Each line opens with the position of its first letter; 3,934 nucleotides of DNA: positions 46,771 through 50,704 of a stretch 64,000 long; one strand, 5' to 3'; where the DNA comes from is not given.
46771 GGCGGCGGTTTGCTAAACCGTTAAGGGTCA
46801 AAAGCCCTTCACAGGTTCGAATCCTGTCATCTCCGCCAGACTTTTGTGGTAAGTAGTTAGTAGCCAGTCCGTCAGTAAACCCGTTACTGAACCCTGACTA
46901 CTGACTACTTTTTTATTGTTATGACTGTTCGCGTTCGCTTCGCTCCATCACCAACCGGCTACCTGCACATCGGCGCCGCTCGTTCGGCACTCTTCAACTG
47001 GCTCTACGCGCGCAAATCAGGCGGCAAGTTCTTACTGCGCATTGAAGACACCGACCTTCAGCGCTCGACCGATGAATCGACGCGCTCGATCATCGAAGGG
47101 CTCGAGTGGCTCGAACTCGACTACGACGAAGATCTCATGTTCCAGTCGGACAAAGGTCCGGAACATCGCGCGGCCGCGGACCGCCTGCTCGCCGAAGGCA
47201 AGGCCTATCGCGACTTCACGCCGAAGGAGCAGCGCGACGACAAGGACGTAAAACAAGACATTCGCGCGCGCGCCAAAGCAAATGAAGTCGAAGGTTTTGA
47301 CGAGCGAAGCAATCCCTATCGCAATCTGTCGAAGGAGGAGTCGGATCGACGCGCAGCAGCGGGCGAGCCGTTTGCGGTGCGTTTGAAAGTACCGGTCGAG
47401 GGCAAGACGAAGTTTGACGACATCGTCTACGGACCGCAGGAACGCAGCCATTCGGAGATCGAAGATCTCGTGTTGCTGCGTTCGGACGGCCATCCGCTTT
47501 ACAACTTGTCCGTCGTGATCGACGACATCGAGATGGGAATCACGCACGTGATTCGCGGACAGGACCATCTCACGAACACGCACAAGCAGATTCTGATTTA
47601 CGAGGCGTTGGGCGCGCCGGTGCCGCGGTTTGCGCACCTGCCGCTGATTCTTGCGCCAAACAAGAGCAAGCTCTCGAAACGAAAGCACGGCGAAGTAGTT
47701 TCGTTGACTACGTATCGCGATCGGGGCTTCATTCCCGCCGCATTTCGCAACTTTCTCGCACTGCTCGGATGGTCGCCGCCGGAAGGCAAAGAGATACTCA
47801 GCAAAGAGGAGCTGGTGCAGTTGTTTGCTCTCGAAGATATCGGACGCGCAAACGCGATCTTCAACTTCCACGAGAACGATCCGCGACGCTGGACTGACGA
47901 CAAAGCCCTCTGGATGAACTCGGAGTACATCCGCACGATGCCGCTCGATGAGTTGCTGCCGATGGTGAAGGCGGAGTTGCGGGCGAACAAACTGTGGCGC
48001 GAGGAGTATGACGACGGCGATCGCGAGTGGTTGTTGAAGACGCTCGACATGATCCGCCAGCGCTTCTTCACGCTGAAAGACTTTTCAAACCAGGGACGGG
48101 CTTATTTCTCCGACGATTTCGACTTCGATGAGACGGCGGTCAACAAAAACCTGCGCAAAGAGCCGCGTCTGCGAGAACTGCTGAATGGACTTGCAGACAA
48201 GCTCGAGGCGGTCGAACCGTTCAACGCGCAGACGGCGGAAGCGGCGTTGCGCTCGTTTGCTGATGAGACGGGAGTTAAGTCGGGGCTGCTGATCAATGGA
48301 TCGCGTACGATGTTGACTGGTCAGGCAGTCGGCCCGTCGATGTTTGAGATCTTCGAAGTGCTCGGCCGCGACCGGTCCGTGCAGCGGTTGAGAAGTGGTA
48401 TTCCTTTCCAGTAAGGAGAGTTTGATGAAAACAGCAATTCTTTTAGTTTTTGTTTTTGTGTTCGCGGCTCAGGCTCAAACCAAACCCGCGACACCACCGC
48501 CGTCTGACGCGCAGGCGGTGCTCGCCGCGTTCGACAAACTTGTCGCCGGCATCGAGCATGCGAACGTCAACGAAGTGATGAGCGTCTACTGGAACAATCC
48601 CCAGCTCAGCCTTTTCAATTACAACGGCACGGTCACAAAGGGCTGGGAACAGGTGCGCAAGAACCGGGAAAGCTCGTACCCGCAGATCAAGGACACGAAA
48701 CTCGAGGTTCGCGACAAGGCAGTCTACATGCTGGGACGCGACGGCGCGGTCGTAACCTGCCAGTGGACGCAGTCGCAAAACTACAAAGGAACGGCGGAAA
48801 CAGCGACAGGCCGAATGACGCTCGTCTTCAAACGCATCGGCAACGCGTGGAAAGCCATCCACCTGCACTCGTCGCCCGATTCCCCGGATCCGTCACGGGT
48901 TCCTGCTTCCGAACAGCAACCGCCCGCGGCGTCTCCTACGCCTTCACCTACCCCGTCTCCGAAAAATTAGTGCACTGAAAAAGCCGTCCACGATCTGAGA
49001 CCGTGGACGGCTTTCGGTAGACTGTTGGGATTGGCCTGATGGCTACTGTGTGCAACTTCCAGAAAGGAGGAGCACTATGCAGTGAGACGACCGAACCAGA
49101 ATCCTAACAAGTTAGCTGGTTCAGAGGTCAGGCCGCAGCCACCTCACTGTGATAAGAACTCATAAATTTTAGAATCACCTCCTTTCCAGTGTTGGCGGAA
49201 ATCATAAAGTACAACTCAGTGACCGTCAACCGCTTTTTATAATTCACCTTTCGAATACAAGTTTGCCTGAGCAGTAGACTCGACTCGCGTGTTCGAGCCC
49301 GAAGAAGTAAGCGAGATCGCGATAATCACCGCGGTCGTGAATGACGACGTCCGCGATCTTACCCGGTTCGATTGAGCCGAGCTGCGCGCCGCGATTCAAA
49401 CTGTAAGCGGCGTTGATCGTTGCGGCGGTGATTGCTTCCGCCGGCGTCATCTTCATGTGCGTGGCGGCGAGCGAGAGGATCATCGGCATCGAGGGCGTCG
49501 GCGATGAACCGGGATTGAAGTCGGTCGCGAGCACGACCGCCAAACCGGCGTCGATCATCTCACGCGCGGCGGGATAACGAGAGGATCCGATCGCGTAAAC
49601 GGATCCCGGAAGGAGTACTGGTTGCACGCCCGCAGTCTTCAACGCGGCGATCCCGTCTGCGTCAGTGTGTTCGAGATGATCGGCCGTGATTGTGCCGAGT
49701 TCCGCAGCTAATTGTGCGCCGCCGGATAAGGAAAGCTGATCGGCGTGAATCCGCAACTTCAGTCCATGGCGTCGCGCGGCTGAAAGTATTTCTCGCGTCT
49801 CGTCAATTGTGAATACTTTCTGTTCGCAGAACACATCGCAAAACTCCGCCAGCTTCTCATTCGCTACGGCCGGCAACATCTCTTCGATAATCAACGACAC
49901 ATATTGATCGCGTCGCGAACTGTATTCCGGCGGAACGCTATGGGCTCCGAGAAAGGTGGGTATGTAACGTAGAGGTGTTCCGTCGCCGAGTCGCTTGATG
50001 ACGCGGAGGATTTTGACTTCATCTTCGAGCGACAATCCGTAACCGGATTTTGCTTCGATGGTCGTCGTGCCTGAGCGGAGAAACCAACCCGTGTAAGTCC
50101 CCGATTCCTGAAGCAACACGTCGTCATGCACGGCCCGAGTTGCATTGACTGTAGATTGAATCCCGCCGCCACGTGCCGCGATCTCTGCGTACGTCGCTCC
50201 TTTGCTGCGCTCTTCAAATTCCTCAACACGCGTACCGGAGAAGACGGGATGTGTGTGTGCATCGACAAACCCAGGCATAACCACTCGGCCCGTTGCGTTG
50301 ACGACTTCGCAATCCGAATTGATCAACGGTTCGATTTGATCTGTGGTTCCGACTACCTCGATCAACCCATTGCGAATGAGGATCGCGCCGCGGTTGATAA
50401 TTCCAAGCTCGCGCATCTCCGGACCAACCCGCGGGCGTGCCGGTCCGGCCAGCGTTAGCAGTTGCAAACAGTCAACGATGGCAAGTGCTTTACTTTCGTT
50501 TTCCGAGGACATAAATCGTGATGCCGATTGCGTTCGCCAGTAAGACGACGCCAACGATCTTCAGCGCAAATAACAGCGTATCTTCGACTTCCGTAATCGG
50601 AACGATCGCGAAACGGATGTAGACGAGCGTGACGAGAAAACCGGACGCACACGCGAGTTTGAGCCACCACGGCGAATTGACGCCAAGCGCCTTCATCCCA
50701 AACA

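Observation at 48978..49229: Candidate independent small RNA between two convergent genes, with a near-consensus promoter, a nested three-helix rod that sequesters a perfect Shine-Dalgarno sequence, and a strong terminator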

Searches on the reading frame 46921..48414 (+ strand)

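Call 11: search_protein_families(library=pfam, proteins=[window:46921-48414:+])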
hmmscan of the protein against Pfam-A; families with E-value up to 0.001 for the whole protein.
window:46921-48414:+ (497 aa): 2 families
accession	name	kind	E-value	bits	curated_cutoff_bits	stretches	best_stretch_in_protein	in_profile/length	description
PF00749.27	tRNA-synt_1c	-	1.1e-91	307.5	23.4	1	3-315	2-308/314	tRNA synthetases class I (E and Q), catalytic domain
PF19269.4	Anticodon_2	-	1.8e-31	109.9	23.6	1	363-494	9-141/141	Anticodon binding domain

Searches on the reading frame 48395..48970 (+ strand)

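Call 11: search_protein_families(library=pfam, proteins=[window:48395-48970:+])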
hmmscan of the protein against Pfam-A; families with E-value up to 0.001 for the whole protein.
window:48395-48970:+ (191 aa): 4 families
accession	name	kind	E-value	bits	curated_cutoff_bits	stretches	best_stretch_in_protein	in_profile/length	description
PF13474.12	SnoaL_3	-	1.2e-11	45.4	22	1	42-161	1-118/121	SnoaL-like domain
PF08332.16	CaMKII_AD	-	2.1e-10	41.3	22.1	1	39-161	2-126/128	Calcium/calmodulin dependent protein kinase II association domain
PF14534.12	DUF4440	-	1.8e-09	38.5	25.2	1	43-153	2-106/107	Domain of unknown function (DUF4440)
PF11533.15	AtzH-like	-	1.5e-05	25.1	27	1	41-160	11-121/126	AtzH-like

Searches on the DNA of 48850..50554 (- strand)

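Call 4: search_rna_families(source=window, start=48850, end=49350, threshold=evalue, max_evalue=10, show_alignments=3)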
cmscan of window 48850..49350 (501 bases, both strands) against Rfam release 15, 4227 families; matches with E-value up to 10: 10.
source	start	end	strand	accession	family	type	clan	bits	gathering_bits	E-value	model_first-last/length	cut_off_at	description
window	48978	49192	-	RF02471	Ms_IGR-5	Gene; sRNA;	-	29.8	45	4.7e-05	1-184/184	no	Actinobacteria sRNA Ms_IGR-5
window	48970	49022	-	RF00965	mir-549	Gene; miRNA;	-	21.1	93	0.13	1-72/72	no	mir-549 microRNA precursor family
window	48981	49194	-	RF01867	CC2171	Gene; sRNA;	-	18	75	0.12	1-159/159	no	caulobacter sRNA CC2171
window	48980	49014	+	RF04152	mir-3618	Gene; miRNA;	-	17.6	99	0.89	1-88/88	no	mir-3618 microRNA precursor family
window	48924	49065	-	RF02206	WT1-AS_4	Gene; lncRNA;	-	17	60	0.53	1-134/134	no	WT1 antisense RNA conserved region 4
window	48975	49017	-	RF03736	mir-3130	Gene; miRNA;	-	16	95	3.4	1-75/75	no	mir-3130 microRNA precursor family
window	49168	49267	+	RF02120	FTX_2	Gene; lncRNA;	-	15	48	2.4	1-97/97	no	FTX transcript, XIST regulator conserved region 2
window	48980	49014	-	RF03872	MIR6426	Gene; miRNA;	-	14.3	96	8.1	1-84/84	no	MIR6426 microRNA precursor family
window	48896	48922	+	RF00037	IRE_I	Cis-reg;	-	13.9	34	6.3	1-36/36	no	Iron response element I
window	49090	49147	-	RF02089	CLRN1-AS1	Gene; lncRNA;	-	9.3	48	8.8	1-79/79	no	CLRN1 antisense RNA 1 conserved region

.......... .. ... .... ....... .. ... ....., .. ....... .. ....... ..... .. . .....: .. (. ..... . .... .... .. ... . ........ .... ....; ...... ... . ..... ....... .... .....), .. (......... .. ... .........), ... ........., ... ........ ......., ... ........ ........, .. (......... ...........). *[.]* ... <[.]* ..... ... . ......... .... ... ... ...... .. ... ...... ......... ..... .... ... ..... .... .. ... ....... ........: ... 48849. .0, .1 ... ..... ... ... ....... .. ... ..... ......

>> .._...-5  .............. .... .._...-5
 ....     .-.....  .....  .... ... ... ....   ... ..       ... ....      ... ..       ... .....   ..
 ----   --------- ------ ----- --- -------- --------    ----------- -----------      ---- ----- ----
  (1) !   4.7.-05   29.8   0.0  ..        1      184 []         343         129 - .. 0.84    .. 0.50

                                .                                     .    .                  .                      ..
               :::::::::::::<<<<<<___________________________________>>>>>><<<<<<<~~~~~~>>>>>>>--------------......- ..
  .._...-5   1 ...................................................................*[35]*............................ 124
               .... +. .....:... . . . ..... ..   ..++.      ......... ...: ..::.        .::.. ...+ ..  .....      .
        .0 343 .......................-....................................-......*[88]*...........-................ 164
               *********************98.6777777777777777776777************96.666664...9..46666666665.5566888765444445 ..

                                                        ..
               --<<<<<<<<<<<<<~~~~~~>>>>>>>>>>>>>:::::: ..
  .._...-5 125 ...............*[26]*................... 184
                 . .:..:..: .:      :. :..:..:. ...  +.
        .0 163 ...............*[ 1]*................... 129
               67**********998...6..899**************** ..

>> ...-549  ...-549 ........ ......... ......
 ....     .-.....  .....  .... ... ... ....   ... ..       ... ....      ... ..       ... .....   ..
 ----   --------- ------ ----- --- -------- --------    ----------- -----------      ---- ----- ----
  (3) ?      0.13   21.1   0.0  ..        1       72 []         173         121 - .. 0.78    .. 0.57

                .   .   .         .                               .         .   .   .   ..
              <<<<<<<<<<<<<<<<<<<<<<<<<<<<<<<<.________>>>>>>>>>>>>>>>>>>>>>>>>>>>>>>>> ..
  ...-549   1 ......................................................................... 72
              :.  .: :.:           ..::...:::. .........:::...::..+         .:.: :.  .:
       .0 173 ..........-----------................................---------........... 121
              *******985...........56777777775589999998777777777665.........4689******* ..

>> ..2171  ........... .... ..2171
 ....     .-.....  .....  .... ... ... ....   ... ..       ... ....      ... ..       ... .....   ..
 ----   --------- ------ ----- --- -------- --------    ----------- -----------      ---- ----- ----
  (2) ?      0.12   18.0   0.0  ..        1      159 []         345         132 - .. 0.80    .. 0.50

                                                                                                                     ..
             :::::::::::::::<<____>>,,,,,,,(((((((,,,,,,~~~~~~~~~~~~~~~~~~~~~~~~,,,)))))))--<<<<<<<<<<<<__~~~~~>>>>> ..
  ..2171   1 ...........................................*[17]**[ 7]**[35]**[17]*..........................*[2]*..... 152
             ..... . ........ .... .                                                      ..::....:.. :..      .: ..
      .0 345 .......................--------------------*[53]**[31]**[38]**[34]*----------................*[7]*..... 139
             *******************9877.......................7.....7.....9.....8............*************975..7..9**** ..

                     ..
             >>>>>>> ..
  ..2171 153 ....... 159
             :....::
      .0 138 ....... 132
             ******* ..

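Call 47: search_rna_families(sources=[L055, L008, L013, L010, L036, L090, L106, L117, L118, L123, L059, L021, L068, L005], threshold=gathering)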
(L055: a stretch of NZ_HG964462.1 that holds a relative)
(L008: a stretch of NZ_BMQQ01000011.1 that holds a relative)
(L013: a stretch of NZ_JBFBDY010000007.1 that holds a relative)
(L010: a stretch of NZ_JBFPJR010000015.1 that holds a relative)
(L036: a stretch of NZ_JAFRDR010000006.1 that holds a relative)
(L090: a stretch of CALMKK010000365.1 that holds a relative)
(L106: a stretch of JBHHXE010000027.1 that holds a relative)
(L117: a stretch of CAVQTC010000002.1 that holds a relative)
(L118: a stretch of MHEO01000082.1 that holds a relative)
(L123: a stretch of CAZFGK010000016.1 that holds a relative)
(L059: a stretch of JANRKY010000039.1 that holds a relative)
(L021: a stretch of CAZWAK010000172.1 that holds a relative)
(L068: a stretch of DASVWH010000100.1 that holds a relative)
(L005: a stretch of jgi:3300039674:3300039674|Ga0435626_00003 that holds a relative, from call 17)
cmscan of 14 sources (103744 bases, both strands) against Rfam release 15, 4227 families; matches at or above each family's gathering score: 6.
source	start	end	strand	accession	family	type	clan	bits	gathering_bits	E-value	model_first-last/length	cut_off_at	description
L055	848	1029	+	RF02471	Ms_IGR-5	Gene; sRNA;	-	185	45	2.9e-43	1-184/184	no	Actinobacteria sRNA Ms_IGR-5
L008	5476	5684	-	RF02471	Ms_IGR-5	Gene; sRNA;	-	95.2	45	8.1e-20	1-184/184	no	Actinobacteria sRNA Ms_IGR-5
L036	7076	7269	+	RF02471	Ms_IGR-5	Gene; sRNA;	-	89.8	45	2.1e-18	1-184/184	no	Actinobacteria sRNA Ms_IGR-5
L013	2550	2744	+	RF02471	Ms_IGR-5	Gene; sRNA;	-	61.8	45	4.2e-11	1-184/184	no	Actinobacteria sRNA Ms_IGR-5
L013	1465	1538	+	RF00005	tRNA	Gene; tRNA;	CL00001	61.7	29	9.6e-11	1-71/71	no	tRNA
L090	603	757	+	RF02471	Ms_IGR-5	Gene; sRNA;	-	55.9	45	1.5e-09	1-184/184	no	Actinobacteria sRNA Ms_IGR-5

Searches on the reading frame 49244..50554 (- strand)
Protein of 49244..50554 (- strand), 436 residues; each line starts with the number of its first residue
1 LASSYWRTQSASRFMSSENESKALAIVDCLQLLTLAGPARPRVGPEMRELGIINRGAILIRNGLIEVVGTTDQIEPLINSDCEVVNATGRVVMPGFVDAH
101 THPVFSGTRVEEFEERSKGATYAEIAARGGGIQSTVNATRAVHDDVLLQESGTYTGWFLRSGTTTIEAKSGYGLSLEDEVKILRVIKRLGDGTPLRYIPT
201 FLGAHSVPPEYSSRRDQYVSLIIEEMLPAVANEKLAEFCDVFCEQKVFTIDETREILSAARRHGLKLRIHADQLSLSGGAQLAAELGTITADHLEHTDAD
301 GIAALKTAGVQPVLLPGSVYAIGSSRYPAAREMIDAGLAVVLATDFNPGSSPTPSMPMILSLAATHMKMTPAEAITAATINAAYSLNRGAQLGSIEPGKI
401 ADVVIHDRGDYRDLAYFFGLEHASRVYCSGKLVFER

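Call 11: search_protein_families(library=pfam, proteins=[window:49244-50554:-])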
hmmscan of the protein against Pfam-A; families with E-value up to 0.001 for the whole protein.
window:49244-50554:- (436 aa): 2 families
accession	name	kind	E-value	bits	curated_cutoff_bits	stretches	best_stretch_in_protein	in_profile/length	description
PF01979.26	Amidohydro_1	-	4.8e-24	85.7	25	1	91-433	1-345/345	Amidohydrolase family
PF07969.17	Amidohydro_3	-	2.3e-23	83.8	29.7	2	229-412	246-446/472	Amidohydrolase family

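Call 13: find_homologous_proteins(query=window:49244-50554:-, max_evalue=1e-60)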
Query window:49244-50554:- (436 aa): 8000 proteins with E <= 1e-60 among 8000 candidates; the best 120 are listed.
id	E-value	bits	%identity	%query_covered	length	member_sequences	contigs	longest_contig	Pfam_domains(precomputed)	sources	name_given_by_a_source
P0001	9.0e-276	932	100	97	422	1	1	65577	PF07969.18,PF01979.27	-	-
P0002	4.5e-262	887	94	97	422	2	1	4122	PF07969.18,PF01979.27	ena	-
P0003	2.0e-259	878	93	97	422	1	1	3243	PF07969.18,PF01979.27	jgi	jgi:imidazolonepropionase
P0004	2.9e-232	789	84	97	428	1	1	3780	PF07969.18,PF01979.27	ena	-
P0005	4.5e-231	785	83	97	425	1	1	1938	PF07969.18,PF01979.27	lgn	-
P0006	1.1e-230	784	83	97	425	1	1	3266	PF07969.18,PF01979.27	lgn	-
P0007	1.5e-230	783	83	97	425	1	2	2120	PF07969.18,PF01979.27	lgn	-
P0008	1.7e-229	780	83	97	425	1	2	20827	PF07969.18,PF01979.27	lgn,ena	-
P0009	3.3e-229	779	83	97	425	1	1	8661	PF07969.18,PF01979.27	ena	-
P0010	3.4e-229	779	83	97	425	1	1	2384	PF07969.18,PF01979.27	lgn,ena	-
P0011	2.6e-228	776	82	97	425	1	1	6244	PF07969.18,PF01979.27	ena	-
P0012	3.0e-228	776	83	97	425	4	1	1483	PF07969.18,PF01979.27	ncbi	-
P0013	4.5e-228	775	82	97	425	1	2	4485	PF07969.18,PF01979.27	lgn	-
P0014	8.4e-228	774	82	97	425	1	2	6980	PF07969.18,PF01979.27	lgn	-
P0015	1.2e-227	774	82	97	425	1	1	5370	PF07969.18,PF01979.27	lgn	-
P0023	1.2e-222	757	81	96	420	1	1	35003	PF07969.18,PF01979.27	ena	-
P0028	3.7e-221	752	80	95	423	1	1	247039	PF07969.18,PF01979.27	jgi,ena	jgi:imidazolonepropionase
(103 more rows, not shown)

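Call 14: find_encoding_contigs(protein=P0002, flank=3000, max_places=2)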
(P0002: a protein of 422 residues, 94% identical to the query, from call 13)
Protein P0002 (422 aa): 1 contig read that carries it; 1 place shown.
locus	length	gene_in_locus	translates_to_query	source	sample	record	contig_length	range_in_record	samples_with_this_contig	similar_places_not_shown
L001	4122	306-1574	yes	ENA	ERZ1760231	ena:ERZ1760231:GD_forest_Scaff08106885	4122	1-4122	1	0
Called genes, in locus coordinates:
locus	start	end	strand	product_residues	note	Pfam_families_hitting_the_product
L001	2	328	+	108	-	?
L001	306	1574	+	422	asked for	PF01979:Amidohydro_1, PF07969:Amidohydro_3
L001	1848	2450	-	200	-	PF08332:CaMKII_AD, PF13474:SnoaL_3, PF14534:DUF4440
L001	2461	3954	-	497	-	PF00749:tRNA-synt_1c, PF19269:Anticodon_2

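Call 15: find_encoding_contigs(protein=P0008, flank=3000, max_places=2)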
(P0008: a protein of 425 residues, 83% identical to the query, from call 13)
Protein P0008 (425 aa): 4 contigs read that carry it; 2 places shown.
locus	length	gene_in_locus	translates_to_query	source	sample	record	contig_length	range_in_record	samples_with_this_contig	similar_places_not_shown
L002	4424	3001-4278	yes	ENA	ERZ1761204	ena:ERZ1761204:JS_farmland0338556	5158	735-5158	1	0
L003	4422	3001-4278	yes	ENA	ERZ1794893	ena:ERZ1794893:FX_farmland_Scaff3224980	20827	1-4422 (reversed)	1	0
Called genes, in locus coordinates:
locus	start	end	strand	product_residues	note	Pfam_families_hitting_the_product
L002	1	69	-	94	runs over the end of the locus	PF02575:YbaB_DNA_bd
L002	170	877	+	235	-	PF02230:Abhydrolase_2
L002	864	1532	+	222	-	PF06940:DUF1287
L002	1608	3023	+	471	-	PF13520:AA_permease_2, PF00324:AA_permease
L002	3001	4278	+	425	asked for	PF01979:Amidohydro_1, PF07969:Amidohydro_3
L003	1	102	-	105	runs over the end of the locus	PF02575:YbaB_DNA_bd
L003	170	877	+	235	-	PF02230:Abhydrolase_2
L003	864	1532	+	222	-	PF06940:DUF1287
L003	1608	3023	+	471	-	PF13520:AA_permease_2, PF00324:AA_permease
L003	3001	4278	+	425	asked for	PF01979:Amidohydro_1, PF07969:Amidohydro_3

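Call 16: find_encoding_contigs(protein=P0023, flank=3000, max_places=2)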
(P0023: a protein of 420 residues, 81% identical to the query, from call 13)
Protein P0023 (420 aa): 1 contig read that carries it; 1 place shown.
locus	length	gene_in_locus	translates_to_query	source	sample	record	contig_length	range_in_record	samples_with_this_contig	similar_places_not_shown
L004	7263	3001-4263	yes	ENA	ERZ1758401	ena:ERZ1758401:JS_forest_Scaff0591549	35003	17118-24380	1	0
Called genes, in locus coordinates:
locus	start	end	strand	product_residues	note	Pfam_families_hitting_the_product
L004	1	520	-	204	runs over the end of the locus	PF21176:RecR_HhH, PF02132:RecR_ZnF, PF01751:Toprim, PF13662:Toprim_4, PF21175:RecR_C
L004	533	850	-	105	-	PF02575:YbaB_DNA_bd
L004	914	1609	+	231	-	PF02230:Abhydrolase_2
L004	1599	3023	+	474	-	PF13520:AA_permease_2, PF00324:AA_permease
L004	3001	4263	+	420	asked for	PF01979:Amidohydro_1, PF07969:Amidohydro_3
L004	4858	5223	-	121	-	PF08332:CaMKII_AD (weak), PF13474:SnoaL_3, PF14534:DUF4440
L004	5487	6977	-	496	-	PF00749:tRNA-synt_1c, PF19269:Anticodon_2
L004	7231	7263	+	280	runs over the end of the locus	PF00149:Metallophos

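Call 17: find_encoding_contigs(protein=P0028, flank=3000, max_places=2)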
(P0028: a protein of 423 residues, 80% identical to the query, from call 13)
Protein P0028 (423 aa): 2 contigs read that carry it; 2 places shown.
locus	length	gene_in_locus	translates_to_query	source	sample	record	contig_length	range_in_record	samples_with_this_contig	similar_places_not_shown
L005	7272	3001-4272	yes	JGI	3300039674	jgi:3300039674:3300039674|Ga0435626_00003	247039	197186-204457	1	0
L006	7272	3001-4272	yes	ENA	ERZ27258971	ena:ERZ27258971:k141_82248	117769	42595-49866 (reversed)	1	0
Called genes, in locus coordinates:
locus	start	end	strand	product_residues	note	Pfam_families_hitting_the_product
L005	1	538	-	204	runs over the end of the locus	PF21176:RecR_HhH, PF02132:RecR_ZnF (weak), PF01751:Toprim, PF13662:Toprim_4, PF21175:RecR_C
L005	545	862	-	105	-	PF02575:YbaB_DNA_bd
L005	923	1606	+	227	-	PF02230:Abhydrolase_2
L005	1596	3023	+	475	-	PF13520:AA_permease_2, PF00324:AA_permease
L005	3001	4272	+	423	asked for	PF01979:Amidohydro_1, PF07969:Amidohydro_3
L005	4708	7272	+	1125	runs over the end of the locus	PF00704:Glyco_hydro_18, PF01644:Chitin_synth_1 (faint), PF01522:Polysacc_deac_1, PF13506:Glyco_transf_21, PF00535:Glycos_transf_2, PF10111:Glyco_tranf_2_2 (weak), PF13641:Glyco_tranf_2_3, PF13632:Glyco_trans_2_3, +1 more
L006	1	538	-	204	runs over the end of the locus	PF21176:RecR_HhH, PF02132:RecR_ZnF (weak), PF01751:Toprim, PF13662:Toprim_4, PF21175:RecR_C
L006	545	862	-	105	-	PF02575:YbaB_DNA_bd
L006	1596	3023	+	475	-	PF13520:AA_permease_2, PF00324:AA_permease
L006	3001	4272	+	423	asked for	PF01979:Amidohydro_1, PF07969:Amidohydro_3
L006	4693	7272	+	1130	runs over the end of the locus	PF00704:Glyco_hydro_18, PF01644:Chitin_synth_1 (faint), PF01522:Polysacc_deac_1, PF13506:Glyco_transf_21, PF00535:Glycos_transf_2, PF10111:Glyco_tranf_2_2 (weak), PF13641:Glyco_tranf_2_3, PF13632:Glyco_trans_2_3, +1 more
